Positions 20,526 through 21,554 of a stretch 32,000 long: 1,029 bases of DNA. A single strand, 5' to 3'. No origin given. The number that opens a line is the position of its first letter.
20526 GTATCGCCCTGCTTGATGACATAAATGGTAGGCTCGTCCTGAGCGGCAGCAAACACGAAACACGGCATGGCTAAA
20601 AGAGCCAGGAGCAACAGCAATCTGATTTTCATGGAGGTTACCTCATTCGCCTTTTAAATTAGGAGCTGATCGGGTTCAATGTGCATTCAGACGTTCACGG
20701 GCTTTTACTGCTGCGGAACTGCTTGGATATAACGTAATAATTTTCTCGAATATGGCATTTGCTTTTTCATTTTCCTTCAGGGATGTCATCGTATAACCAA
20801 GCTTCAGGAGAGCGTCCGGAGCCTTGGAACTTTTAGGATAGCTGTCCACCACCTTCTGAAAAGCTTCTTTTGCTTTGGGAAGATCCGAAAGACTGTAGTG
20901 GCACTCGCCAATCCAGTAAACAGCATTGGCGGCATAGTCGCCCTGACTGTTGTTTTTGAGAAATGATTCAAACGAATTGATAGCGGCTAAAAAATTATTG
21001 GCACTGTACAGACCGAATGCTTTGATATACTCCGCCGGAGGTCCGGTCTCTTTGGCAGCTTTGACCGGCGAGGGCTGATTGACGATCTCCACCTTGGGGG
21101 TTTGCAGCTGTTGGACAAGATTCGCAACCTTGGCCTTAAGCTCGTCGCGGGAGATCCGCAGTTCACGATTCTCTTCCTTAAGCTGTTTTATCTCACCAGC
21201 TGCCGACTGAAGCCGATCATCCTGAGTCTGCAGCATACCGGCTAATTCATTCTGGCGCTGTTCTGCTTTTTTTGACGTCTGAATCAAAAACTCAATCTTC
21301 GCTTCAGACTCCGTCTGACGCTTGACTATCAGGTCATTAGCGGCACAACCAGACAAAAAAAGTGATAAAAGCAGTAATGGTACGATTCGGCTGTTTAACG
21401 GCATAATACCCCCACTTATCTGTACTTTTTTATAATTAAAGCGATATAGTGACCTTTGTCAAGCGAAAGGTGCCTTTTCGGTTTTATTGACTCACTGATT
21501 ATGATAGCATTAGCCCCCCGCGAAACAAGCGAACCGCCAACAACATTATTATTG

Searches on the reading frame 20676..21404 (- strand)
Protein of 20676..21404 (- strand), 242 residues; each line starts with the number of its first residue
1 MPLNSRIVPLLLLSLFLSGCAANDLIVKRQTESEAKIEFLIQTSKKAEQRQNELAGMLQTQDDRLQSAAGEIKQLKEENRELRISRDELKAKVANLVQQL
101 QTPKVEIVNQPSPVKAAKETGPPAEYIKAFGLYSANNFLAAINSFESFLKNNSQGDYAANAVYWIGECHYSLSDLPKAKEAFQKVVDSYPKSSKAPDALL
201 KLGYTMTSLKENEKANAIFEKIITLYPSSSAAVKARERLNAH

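Call 53: search_protein_families(library=pfam, proteins=[window:20676-21404:-], max_evalue=0.00001)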
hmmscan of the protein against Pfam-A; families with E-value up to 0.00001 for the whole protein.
window:20676-21404:- (242 aa): 5 families
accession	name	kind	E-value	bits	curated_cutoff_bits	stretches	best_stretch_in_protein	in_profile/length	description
PF13174.12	TPR_6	-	3.2e-16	59.2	26.3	1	161-192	2-33/33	Tetratricopeptide repeat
PF13432.12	TPR_16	-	3.1e-09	37.5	32.7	1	132-192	7-64/65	Tetratricopeptide repeat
PF07719.23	TPR_2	-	2.4e-08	33.9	27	0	159-191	1-33/34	Tetratricopeptide repeat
PF13525.12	YfiO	-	1.4e-06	28.7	25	0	158-231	4-77/203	Outer membrane lipoprotein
PF13181.12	TPR_8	-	1.5e-06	28.4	25.7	0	160-191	2-33/34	Tetratricopeptide repeat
